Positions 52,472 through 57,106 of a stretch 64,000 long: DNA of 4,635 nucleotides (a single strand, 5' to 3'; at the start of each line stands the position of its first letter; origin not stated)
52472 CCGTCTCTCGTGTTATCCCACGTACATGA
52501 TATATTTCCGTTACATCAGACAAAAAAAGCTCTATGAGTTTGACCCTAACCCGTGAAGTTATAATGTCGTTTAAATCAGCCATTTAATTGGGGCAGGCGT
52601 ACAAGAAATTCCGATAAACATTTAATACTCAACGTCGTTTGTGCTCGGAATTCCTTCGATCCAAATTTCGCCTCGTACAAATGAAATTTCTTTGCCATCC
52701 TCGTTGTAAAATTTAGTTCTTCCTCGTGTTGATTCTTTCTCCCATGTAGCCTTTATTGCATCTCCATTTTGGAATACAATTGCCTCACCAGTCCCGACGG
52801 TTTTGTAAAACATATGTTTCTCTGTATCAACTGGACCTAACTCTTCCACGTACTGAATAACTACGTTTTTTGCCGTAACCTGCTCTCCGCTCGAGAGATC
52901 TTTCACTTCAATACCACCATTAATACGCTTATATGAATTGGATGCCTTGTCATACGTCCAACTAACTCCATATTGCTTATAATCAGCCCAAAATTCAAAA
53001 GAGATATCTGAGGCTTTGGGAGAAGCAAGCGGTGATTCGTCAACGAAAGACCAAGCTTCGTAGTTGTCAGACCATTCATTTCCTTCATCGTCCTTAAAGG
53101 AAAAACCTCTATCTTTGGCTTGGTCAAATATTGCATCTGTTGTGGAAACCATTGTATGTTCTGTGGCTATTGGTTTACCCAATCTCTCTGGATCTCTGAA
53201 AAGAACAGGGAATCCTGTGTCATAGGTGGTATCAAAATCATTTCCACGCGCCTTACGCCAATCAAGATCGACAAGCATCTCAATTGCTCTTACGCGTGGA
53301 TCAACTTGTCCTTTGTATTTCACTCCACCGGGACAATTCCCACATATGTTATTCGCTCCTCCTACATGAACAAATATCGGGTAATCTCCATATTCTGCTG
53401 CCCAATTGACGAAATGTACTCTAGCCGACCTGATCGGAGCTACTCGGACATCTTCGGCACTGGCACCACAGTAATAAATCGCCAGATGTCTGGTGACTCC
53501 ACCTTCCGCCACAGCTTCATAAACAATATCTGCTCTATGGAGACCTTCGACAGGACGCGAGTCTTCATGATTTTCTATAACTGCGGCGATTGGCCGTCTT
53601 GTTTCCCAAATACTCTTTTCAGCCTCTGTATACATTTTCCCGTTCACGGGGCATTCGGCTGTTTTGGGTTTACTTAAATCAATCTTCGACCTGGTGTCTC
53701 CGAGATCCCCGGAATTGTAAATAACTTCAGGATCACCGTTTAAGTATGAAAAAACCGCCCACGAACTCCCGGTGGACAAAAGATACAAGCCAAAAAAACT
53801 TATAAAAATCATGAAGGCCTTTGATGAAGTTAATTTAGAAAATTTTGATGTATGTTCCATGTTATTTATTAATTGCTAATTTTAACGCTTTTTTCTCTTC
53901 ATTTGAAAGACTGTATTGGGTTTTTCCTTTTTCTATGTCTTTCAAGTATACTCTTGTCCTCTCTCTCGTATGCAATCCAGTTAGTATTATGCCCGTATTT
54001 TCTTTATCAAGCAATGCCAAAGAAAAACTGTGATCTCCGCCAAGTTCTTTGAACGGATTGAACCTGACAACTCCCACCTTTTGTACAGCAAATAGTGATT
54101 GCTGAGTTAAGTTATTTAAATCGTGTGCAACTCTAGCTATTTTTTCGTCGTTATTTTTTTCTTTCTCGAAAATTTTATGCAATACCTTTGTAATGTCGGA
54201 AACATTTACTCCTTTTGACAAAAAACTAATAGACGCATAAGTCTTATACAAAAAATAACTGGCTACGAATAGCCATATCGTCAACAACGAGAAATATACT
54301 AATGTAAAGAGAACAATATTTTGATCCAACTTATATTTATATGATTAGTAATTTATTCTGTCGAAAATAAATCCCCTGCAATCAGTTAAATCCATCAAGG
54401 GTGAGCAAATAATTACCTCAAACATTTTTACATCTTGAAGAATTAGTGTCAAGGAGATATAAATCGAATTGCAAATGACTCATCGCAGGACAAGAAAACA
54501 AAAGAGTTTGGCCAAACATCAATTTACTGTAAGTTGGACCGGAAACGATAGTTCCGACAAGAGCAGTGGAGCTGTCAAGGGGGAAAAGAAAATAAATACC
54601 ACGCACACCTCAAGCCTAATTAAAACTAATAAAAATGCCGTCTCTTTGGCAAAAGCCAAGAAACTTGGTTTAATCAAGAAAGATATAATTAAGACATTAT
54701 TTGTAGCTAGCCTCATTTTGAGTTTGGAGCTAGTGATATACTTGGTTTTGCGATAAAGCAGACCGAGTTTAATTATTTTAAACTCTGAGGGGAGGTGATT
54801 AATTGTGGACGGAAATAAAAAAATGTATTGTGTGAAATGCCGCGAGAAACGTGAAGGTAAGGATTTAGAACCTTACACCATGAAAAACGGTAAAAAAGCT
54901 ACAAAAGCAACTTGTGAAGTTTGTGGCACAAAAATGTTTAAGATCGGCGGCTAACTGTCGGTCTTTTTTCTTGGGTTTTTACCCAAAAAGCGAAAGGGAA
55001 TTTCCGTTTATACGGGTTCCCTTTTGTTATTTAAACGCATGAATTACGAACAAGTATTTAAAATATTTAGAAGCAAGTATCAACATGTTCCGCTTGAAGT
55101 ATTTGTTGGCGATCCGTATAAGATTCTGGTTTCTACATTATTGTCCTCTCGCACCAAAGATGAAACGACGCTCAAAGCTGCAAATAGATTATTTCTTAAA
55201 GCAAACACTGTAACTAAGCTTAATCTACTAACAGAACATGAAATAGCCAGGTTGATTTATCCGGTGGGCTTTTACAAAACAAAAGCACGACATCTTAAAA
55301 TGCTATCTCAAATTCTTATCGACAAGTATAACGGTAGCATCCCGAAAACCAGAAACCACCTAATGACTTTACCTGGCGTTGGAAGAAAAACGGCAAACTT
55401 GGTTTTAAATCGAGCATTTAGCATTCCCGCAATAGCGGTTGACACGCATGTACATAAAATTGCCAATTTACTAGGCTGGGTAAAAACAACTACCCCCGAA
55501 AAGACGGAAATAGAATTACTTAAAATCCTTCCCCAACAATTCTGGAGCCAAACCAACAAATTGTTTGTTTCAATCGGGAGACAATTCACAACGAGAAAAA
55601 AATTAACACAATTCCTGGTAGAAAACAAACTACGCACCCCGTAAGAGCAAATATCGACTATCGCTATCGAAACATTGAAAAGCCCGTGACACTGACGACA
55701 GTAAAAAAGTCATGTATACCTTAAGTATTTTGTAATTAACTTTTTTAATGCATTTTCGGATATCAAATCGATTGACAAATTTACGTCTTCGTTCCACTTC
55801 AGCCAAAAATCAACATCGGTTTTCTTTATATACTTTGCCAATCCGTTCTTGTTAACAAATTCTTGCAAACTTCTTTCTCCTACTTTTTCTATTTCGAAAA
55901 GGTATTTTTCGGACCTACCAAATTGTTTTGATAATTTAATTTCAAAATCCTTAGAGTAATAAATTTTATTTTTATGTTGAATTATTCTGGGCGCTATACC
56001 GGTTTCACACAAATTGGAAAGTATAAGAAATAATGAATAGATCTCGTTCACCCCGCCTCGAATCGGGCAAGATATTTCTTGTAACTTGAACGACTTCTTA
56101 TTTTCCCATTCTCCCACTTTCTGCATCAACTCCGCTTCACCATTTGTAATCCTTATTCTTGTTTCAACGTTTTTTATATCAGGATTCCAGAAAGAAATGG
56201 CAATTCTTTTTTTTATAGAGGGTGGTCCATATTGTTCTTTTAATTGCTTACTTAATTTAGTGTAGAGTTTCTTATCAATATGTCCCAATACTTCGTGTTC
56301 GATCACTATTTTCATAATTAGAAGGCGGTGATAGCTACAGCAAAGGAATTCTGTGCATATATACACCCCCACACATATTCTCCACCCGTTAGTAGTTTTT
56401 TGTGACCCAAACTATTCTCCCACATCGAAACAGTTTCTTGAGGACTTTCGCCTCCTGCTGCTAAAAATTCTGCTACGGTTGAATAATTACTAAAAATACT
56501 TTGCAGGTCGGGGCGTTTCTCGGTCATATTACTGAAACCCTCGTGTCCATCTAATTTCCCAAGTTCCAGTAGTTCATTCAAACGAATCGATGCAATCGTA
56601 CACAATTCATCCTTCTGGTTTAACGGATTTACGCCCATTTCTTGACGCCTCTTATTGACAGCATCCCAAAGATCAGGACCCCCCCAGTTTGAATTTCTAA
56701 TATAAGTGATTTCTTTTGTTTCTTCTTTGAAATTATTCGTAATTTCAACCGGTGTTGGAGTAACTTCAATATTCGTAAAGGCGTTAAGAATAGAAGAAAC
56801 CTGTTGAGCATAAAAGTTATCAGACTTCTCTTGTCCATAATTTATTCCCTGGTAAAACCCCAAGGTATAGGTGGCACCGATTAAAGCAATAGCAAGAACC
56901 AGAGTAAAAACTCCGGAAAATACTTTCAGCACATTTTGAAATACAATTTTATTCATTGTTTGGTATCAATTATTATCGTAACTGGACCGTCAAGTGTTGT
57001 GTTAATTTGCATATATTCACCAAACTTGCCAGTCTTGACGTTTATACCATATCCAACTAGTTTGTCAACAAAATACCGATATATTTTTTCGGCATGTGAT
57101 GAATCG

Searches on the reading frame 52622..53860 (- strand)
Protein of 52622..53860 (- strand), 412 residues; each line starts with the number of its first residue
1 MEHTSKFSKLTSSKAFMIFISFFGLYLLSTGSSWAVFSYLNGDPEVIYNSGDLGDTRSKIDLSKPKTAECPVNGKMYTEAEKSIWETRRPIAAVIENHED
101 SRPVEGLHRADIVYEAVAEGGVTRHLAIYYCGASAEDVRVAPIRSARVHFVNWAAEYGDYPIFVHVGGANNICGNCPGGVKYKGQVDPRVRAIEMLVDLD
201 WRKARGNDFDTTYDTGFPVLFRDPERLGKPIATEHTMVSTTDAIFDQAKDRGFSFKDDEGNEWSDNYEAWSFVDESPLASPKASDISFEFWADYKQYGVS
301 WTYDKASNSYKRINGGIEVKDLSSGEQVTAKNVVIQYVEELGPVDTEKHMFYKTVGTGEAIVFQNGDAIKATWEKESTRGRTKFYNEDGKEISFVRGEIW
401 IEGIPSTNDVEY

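Call 12: search_protein_families(library=pfam, proteins=[window:52622-53860:-], max_evalue=0.0001)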
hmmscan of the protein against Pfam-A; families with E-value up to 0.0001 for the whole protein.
window:52622-53860:- (412 aa): 2 families
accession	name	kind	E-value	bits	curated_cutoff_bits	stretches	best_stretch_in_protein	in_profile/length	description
PF17479.7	DUF3048_C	-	2.3e-27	96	25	1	294-401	5-114/114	Protein of unknown function (DUF3048) C-terminal domain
PF11258.13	DUF3048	-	2e-25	90.1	25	1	86-172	12-94/148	Protein of unknown function (DUF3048) N-terminal domain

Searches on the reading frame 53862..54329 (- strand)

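Call 12: search_protein_families(library=pfam, proteins=[window:53862-54329:-], max_evalue=0.0001)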
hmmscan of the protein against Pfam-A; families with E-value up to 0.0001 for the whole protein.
window:53862-54329:- (155 aa): 1 family
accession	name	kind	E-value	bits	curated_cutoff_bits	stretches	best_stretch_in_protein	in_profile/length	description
PF14584.11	DUF4446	-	6e-39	133.9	27.4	1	5-152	2-149/150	Protein of unknown function (DUF4446)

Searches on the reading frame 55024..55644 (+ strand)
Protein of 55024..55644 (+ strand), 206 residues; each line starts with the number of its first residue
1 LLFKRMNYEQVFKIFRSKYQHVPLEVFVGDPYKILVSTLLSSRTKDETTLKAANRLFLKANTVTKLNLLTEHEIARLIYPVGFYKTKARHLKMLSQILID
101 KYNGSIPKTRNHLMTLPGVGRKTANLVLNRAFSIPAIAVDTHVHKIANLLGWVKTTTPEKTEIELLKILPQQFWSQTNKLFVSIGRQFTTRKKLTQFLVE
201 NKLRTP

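Call 12: search_protein_families(library=pfam, proteins=[window:55024-55644:+], max_evalue=0.0001)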
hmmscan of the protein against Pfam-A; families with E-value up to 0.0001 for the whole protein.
window:55024-55644:+ (206 aa): 2 families
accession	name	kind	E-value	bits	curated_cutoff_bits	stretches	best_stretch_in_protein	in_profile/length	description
PF00730.31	HhH-GPD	-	2e-23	83.2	26.2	1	36-170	1-107/108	HhH-GPD superfamily base excision DNA repair protein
PF00633.29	HHH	-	2.4e-07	30.7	24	1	101-128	1-28/30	Helix-hairpin-helix motif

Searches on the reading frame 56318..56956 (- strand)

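Call 31: search_protein_families(library=pfam, proteins=[window:56318-56956:-], max_evalue=0.1)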
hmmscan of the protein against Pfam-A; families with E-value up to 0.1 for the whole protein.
window:56318-56956:- (212 aa): 1 family
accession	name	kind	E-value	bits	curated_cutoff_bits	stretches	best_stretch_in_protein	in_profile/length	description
PF00188.32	CAP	-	1.5e-05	26.3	21.1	1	98-200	2-102/117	Cysteine-rich secretory protein family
